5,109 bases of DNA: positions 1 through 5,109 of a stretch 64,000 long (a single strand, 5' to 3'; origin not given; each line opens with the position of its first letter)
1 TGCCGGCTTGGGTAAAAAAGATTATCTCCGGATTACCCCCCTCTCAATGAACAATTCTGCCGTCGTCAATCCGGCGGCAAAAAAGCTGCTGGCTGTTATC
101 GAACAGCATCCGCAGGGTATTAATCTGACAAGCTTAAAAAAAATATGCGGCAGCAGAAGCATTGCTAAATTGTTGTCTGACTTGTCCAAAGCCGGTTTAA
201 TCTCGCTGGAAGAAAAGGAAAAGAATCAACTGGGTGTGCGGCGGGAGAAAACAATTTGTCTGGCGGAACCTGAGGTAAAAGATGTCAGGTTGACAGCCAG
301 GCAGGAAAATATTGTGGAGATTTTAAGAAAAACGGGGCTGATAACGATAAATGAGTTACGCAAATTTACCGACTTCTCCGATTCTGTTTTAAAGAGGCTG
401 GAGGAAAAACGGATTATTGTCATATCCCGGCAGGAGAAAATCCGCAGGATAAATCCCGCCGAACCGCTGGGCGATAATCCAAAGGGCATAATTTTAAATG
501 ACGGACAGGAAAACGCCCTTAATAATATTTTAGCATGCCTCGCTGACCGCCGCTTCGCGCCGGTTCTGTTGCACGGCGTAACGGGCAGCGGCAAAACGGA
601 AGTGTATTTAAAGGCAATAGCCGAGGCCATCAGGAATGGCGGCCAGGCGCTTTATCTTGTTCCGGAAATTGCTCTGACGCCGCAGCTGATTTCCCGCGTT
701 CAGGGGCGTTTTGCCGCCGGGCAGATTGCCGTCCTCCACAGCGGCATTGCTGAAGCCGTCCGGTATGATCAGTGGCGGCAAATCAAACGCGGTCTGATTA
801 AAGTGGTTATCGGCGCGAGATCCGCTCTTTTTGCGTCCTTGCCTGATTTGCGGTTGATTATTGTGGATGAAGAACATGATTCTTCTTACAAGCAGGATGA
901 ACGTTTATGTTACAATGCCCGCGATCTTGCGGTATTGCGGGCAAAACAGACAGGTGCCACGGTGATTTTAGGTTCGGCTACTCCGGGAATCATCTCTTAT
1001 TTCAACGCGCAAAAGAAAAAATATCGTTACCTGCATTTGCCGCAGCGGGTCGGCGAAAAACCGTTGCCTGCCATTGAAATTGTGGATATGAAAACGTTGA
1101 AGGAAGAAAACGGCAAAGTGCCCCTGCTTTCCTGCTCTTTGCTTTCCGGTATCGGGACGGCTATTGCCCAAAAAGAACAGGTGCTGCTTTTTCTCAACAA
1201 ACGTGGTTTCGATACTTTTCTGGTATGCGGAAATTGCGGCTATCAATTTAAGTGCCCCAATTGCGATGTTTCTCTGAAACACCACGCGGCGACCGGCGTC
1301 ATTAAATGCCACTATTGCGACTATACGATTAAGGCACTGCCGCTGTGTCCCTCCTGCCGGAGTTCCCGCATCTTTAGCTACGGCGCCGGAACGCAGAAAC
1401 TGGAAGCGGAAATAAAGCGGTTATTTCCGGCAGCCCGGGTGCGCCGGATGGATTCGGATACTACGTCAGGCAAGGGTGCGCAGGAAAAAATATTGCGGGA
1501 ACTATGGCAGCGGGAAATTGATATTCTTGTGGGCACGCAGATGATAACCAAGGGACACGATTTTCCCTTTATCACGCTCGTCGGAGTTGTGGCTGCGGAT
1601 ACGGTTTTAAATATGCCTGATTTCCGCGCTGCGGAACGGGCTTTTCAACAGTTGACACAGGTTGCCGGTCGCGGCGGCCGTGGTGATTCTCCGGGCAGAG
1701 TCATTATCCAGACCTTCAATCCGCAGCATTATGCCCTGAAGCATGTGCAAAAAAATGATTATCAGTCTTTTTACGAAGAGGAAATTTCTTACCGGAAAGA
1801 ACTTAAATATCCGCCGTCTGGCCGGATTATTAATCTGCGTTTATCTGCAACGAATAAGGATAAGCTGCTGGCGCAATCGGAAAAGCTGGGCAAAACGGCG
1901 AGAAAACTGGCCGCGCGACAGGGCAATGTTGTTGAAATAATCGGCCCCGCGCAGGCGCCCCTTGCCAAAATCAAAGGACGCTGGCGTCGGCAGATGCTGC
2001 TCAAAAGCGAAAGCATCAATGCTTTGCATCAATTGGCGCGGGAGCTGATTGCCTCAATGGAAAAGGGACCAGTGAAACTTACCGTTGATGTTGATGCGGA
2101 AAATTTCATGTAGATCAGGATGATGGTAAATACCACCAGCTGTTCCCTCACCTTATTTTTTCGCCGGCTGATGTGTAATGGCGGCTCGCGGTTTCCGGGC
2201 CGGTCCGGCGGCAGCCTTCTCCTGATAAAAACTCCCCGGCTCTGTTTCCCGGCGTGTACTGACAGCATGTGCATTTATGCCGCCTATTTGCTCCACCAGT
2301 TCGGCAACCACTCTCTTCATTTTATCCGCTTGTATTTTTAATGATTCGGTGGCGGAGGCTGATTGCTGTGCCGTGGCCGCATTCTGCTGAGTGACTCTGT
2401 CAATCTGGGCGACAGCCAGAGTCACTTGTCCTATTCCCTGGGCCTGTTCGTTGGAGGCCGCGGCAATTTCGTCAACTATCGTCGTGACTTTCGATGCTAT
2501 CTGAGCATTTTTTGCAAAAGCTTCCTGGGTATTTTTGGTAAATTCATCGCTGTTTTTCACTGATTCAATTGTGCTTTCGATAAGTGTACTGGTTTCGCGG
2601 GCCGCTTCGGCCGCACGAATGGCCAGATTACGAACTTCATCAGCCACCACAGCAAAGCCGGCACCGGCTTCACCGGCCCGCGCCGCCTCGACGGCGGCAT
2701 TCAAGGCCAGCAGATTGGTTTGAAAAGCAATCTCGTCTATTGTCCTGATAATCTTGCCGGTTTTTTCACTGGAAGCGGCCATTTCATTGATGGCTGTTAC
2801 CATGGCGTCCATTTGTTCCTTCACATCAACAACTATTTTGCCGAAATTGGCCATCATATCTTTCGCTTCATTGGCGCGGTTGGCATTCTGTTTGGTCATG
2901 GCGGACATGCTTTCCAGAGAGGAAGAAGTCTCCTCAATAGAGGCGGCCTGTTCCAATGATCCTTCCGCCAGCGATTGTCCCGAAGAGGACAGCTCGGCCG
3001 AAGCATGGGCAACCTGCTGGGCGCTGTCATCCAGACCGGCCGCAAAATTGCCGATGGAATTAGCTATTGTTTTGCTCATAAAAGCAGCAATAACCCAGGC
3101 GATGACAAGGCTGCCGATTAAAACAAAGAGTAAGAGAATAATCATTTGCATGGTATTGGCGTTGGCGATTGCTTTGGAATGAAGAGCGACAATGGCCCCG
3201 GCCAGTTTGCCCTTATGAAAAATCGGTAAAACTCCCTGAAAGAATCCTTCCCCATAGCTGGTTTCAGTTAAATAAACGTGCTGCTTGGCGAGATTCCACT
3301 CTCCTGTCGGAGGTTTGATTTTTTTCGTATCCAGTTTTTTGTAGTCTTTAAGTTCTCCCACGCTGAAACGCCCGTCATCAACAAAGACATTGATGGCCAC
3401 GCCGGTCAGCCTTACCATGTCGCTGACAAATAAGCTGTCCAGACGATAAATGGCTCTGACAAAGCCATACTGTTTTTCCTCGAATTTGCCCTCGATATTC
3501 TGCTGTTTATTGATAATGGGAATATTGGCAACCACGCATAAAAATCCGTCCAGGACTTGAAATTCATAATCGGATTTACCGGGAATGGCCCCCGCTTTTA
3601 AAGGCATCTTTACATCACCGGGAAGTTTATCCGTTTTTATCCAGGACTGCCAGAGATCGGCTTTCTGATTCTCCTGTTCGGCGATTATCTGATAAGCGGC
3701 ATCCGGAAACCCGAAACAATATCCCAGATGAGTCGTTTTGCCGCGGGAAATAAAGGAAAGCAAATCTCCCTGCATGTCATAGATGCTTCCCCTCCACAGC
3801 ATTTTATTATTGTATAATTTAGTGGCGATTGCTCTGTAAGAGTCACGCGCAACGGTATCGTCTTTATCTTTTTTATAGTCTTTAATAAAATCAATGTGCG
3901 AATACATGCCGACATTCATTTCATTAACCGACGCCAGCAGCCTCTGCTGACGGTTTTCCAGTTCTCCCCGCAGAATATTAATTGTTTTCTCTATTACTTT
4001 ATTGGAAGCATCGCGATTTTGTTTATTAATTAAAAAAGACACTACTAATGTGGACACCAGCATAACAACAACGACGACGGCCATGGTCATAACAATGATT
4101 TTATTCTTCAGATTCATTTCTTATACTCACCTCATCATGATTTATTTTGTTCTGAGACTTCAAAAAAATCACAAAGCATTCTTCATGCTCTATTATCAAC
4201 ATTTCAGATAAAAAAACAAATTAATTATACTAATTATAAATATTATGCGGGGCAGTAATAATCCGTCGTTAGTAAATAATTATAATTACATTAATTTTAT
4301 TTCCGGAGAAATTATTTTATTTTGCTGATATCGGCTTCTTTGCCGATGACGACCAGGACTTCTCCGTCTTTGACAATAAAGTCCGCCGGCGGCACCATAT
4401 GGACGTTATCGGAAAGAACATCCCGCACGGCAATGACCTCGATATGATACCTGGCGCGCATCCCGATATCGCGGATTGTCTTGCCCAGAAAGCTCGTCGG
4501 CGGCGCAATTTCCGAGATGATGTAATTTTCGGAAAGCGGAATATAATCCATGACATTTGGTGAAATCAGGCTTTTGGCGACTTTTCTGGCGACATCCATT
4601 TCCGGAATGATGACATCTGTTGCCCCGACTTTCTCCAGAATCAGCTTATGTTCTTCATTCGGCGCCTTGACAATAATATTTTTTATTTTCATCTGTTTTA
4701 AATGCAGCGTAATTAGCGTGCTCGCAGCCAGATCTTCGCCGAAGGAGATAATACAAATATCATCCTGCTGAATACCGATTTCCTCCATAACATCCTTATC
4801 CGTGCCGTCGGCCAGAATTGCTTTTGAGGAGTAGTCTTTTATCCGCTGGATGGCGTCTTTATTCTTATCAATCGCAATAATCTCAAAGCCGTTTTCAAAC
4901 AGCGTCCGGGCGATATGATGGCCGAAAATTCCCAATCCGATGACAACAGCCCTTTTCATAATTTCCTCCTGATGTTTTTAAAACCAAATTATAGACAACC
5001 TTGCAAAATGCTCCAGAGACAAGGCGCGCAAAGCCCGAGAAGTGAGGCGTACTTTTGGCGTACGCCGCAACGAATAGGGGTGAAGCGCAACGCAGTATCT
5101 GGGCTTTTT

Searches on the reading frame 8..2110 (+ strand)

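Call 38: search_protein_families(library=pfam, proteins=[window:8-2110:+], max_evalue=0.00001)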
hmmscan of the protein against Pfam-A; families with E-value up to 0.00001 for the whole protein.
window:8-2110:+ (701 aa): 5 families
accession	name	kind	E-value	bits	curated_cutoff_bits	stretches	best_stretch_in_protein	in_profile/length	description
PF00270.35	DEAD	-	2e-21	76.9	26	1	166-326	3-160/167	DEAD/DEAH box helicase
PF18074.6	PriA_C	-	1.2e-18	68.1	26.9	1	605-696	3-94/95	Primosomal protein N C-terminal domain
PF04851.21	ResIII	-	3e-14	53.7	22.5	1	162-326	3-162/164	Type III restriction enzyme, res subunit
PF18319.7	Zn_ribbon_PriA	-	2.2e-09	37.5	26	1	416-441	1-26/27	PriA DNA helicase Cys-rich region (CRR) domain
PF00271.37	Helicase_C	-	1.2e-06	29.2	23.5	0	460-558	23-108/110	Helicase conserved C-terminal domain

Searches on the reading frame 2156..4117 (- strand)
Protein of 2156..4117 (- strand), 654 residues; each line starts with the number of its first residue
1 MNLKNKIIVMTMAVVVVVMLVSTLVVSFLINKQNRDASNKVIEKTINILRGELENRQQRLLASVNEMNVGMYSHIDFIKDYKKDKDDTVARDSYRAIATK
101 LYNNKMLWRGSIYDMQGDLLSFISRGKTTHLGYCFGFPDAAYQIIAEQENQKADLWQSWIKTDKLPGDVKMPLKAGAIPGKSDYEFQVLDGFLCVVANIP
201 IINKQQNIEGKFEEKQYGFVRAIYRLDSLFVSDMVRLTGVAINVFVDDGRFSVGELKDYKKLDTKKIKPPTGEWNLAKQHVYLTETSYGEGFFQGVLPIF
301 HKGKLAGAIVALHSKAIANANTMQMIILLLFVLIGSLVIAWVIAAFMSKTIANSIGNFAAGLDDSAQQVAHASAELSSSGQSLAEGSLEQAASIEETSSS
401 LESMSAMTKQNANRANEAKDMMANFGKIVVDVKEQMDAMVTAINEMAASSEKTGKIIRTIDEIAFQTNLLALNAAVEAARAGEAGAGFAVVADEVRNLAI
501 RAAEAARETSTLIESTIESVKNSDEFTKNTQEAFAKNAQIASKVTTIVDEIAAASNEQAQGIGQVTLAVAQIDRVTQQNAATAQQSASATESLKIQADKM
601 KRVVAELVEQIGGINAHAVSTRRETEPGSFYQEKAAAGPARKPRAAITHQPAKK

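Call 38: search_protein_families(library=pfam, proteins=[window:2156-4117:-], max_evalue=0.00001)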
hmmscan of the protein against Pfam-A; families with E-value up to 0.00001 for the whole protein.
window:2156-4117:- (654 aa): 1 family
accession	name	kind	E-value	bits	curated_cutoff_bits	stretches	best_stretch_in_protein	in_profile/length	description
PF00015.26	MCPsignal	-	8.7e-41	140.1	34.6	1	433-576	15-172/172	Methyl-accepting chemotaxis protein (MCP) signalling domain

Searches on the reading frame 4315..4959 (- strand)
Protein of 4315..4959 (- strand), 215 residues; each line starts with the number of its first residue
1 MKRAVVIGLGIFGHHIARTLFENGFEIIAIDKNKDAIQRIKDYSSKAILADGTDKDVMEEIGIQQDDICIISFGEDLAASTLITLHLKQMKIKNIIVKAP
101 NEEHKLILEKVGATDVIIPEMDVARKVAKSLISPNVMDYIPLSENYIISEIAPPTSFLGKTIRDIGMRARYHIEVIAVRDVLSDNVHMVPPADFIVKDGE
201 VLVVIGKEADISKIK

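Call 38: search_protein_families(library=pfam, proteins=[window:4315-4959:-], max_evalue=0.00001)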
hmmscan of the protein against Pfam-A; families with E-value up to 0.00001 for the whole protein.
window:4315-4959:- (215 aa): 2 families
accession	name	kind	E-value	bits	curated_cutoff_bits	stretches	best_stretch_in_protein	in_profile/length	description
PF02254.24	TrkA_N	-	2.6e-25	89.4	23.8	1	5-119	2-116/116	TrkA-N domain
PF02080.26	TrkA_C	-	1.6e-11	44.4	27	1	150-214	5-66/71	TrkA-C domain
